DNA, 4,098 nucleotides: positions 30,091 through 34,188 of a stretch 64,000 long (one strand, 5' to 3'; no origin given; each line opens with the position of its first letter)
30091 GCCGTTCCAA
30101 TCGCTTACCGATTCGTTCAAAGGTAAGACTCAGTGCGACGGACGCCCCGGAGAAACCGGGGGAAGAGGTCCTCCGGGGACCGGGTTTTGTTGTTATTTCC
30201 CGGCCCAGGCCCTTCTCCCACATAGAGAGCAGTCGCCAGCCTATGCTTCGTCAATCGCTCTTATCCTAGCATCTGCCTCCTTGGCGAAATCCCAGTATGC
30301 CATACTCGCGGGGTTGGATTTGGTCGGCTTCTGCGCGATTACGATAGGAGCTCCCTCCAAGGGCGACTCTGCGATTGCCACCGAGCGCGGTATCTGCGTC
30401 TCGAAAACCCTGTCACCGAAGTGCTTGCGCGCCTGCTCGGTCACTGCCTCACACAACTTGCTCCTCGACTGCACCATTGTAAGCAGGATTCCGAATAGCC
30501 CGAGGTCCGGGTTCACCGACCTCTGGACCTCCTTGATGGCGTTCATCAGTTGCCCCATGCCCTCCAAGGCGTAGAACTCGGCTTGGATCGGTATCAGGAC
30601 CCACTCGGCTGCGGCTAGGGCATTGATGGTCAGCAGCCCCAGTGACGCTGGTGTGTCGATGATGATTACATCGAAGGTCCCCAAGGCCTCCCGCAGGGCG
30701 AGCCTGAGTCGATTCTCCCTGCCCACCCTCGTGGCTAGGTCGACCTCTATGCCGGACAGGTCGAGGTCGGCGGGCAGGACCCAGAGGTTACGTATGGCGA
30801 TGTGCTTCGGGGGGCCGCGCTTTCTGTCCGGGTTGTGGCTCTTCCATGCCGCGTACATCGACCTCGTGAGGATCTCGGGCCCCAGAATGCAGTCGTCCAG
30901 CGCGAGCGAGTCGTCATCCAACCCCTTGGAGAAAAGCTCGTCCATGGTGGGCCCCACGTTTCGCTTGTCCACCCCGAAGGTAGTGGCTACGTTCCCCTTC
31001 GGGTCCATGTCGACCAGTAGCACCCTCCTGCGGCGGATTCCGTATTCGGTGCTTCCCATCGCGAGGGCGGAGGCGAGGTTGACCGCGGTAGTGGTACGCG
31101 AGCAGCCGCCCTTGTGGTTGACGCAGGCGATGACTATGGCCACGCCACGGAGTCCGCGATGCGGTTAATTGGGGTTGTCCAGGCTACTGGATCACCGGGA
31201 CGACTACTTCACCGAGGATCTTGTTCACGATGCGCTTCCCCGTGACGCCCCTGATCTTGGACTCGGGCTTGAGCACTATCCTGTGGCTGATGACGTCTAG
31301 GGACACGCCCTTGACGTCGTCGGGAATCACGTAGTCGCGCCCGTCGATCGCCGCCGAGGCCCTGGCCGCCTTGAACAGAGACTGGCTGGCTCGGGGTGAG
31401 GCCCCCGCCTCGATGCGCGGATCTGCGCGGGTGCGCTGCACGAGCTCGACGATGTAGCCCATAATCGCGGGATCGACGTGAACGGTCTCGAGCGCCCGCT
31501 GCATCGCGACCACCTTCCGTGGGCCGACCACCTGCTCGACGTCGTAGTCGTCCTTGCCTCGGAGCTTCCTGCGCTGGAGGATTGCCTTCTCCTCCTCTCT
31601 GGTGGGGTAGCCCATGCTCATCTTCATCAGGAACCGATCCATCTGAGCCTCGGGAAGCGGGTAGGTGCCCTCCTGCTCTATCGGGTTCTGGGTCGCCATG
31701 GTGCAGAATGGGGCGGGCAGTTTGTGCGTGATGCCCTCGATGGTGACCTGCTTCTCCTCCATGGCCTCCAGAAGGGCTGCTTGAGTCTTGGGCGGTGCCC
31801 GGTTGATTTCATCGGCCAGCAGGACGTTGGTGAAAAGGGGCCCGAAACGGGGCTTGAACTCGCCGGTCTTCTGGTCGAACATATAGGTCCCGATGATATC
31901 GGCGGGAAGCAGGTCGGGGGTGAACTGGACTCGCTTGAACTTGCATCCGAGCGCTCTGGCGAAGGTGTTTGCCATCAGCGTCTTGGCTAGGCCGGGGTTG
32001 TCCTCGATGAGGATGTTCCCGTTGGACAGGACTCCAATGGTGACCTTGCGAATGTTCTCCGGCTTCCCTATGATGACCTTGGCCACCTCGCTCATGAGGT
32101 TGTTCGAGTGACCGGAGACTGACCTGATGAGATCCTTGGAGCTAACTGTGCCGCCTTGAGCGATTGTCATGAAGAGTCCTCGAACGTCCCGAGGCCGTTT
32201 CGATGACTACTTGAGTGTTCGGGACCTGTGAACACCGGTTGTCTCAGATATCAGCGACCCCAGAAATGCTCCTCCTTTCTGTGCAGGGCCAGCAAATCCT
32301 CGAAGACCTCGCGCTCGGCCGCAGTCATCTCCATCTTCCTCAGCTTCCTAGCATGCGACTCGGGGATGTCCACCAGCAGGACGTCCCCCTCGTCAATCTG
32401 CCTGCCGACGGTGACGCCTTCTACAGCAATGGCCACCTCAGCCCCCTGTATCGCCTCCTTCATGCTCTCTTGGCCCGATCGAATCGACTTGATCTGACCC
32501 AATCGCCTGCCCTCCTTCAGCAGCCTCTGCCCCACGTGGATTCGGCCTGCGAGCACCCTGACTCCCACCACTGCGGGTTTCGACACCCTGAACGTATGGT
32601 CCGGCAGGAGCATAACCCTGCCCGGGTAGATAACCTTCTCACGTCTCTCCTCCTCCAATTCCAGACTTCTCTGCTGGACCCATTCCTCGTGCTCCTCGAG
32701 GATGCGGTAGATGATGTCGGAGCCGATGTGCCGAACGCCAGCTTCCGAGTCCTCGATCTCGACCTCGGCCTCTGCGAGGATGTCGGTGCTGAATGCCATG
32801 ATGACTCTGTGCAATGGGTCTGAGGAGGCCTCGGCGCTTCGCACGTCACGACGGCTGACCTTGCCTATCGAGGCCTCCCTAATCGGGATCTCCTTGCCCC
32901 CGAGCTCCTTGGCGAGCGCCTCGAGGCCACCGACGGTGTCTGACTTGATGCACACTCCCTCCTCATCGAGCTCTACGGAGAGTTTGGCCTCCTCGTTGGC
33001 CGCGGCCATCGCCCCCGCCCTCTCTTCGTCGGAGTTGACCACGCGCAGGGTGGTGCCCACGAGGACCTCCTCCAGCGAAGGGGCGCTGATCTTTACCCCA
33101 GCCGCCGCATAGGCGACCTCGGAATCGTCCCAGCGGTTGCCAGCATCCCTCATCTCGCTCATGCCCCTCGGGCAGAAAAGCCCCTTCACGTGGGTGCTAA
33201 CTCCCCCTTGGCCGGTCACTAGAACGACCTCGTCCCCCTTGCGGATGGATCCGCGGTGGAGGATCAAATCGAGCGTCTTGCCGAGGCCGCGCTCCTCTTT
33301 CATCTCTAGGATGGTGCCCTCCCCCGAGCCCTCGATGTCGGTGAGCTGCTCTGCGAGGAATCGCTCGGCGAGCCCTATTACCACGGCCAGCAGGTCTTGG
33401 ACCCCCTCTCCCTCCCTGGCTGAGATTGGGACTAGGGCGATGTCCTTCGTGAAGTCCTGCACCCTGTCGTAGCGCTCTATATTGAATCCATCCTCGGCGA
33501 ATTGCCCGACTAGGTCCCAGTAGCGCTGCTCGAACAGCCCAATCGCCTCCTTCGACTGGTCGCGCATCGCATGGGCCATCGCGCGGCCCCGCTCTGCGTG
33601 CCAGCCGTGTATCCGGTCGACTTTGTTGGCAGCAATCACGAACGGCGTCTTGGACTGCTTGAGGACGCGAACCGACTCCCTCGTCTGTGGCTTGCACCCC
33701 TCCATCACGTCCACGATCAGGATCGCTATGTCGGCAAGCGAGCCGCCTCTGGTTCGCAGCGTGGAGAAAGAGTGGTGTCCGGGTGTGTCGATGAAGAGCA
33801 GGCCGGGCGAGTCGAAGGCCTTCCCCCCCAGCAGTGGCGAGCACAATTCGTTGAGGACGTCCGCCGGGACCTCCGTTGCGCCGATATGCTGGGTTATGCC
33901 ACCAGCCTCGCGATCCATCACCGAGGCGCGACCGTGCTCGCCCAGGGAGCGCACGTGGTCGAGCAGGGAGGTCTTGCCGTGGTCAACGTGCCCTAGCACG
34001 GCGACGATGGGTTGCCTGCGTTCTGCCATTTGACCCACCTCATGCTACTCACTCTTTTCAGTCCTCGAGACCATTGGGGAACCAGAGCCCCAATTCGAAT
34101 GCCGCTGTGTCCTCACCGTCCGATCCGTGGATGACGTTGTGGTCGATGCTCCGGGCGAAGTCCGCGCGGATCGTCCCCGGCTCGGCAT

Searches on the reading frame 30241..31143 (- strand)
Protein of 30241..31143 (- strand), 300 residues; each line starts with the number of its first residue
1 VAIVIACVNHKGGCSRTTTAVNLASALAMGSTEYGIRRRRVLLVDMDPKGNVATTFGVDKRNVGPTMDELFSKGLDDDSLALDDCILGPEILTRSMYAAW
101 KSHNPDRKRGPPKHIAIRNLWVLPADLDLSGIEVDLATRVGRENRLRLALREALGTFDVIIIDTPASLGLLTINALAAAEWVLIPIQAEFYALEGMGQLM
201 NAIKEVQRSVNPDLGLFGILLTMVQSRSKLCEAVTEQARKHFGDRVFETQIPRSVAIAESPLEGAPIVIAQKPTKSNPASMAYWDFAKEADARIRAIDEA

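Call 66: search_protein_families(library=pfam, proteins=[window:30241-31143:-], max_evalue=0.00001)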
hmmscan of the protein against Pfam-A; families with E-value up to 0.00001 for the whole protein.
window:30241-31143:- (300 aa): 3 families
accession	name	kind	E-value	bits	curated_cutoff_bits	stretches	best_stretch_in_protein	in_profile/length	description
PF13614.12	AAA_31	-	9e-42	143.4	27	1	4-214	3-175/177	AAA domain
PF01656.29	CbiA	-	7.8e-17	61.8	25.4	1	5-267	1-125/125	CobQ/CobB/MinD/ParA nucleotide binding domain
PF09140.17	MipZ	-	1.6e-06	28.1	20.7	0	143-208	86-151/262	ATPase MipZ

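Call 69: search_solved_structures(query=window:30241-31143:-, max_evalue=1e-8)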
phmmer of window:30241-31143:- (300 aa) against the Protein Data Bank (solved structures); distinct sequences matched with E-value up to 1e-8: 9.
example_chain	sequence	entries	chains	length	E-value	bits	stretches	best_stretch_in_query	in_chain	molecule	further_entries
8ray_B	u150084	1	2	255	7.2e-53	183.4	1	96-275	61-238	ParA family protein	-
1wcv_1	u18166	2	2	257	3.8e-45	158.1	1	120-295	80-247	SEGREGATION PROTEIN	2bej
2bek_A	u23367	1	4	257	5.8e-44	154.2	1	120-295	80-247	SEGREGATION PROTEIN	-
4pfs_A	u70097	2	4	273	4.4e-38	134.9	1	120-287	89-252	Cobyrinic Acid a,c-diamide synthase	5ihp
5if9_A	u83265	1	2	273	6.1e-38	134.4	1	120-287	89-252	Cobyrinic Acid a,c-diamide synthase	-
6iub_A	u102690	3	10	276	2.4e-35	125.9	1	122-287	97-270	SpoOJ regulator (Soj)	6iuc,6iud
8jmj_A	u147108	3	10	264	2.6e-34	122.5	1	122-287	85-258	SpoOJ regulator (Soj)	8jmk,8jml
7dut_A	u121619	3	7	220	2.5e-11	47.1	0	113-209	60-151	SOJ protein (Soj)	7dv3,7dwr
2oze_A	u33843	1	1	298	2.1e-09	40.8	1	119-257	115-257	Orf delta'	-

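Call 79: search_protein_families(library=ncbifam, proteins=[window:30241-31143:-], max_evalue=0.001)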
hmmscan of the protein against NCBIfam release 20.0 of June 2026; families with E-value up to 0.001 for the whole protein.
window:30241-31143:- (300 aa): 14 families
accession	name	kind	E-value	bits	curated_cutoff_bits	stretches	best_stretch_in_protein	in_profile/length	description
NF041546.1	ParA_partition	equivalog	8.7e-26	90.7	180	2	144-272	64-189/203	ParA family partition ATPase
TIGR03453.1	partition_RepA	equivalog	1.9e-23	82.9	348.45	2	116-262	186-345/387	plasmid partitioning protein RepA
TIGR01969.1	minD_arch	subfamily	7.7e-14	51.5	201.75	1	121-289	79-229/251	cell division ATPase MinD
NF010443.0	PRK13869.1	subfamily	1.4e-12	47.1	446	2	145-262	240-362/405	plasmid-partitioning protein RepA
NF010259.0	PRK13705.1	equivalog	4e-12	45.8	725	1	144-247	222-328/388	plasmid-partitioning protein SopA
TIGR03371.1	cellulose_yhjQ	equivalog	2.5e-11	43.5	157.85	2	158-268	116-222/246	cellulose biosynthesis protein BcsQ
NF041283.1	PrgP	equivalog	5.1e-11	42.4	400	1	153-252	120-223/297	ParA superfamily DNA segregation protein PrgP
TIGR01968.1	minD_bact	equivalog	4.9e-08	32.6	212.9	0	145-284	100-230/261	septum site-determining protein MinD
NF047398.1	AAA_KGGVGR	domain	6e-07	30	90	1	4-47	4-40/190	KGGVGR-motif variant AAA ATPase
TIGR01287.1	nifH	equivalog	0.00015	21.2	394.35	0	7-77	4-66/275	nitrogenase iron protein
NF009701.0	PRK13230.1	subfamily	0.00019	20.5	350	1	7-86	5-74/291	nitrogenase reductase-like protein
TIGR03815.1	CpaE_hom_Actino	equivalog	0.00039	19.6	154.45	0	2-204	111-270/340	septum site-determining protein Ssd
TIGR01281.1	DPOR_bchL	equivalog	0.00044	19.7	345.15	0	6-86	3-74/268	ferredoxin:protochlorophyllide reductase (ATP-dependent) iron-sulfur ATP-binding protein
NF053622.1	ATPseBagAMYCTU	equivalog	0.00073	19.1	400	0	7-60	11-57/325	ATPase BagA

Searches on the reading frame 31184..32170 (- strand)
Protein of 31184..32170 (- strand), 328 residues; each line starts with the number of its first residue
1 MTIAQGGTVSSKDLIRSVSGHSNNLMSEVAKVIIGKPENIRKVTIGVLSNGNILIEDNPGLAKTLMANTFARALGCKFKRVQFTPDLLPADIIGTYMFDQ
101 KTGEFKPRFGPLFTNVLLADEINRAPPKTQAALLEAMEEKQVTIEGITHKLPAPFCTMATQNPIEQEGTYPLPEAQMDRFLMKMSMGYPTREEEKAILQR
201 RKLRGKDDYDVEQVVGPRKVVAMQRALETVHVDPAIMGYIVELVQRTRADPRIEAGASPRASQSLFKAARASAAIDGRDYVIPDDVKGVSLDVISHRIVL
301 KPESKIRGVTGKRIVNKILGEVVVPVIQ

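Call 66: search_protein_families(library=pfam, proteins=[window:31184-32170:-], max_evalue=0.00001)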
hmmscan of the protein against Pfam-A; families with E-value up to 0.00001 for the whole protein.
window:31184-32170:- (328 aa): 5 families
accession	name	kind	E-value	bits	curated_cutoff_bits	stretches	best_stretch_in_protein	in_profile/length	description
PF07726.17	AAA_3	-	7.6e-64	213.9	27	1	53-182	2-131/131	ATPase family associated with various cellular activities (AAA)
PF17863.7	AAA_lid_2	-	4.8e-23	81.1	22.7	1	246-318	2-74/74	AAA lid domain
PF07728.20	AAA_5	-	1.4e-11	45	22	1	58-180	7-139/139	AAA domain (dynein-related subfamily)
PF20030.5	bpMoxR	-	4.2e-08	33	27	1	24-208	5-188/205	MoxR domain in the MoxR-vWA-beta-propeller ternary systems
PF00493.29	MCM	-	4e-07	29.8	23.3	1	13-165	21-175/224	MCM P-loop domain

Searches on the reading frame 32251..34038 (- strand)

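Call 66: search_protein_families(library=pfam, proteins=[window:32251-34038:-], max_evalue=0.00001)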
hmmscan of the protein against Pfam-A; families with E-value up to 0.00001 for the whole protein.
window:32251-34038:- (595 aa): 5 families
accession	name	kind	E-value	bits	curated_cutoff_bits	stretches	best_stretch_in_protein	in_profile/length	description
PF00009.33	GTP_EFTU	-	5.4e-34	117.9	26.5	1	10-223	4-185/188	Elongation factor Tu GTP binding domain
PF14578.12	GTP_EFTU_D4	-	1.4e-25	89.4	23.8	1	472-554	2-85/86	Elongation factor Tu domain 4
PF11987.13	IF-2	-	1.4e-12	48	27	1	348-449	14-115/117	Translation-initiation factor 2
PF03144.31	GTP_EFTU_D2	-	3.3e-12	47.1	30.3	0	255-331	3-72/73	Elongation factor Tu domain 2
PF01926.29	MMR_HSR1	-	8.5e-06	26.3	21.9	0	12-139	2-113/113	50S ribosome-binding GTPase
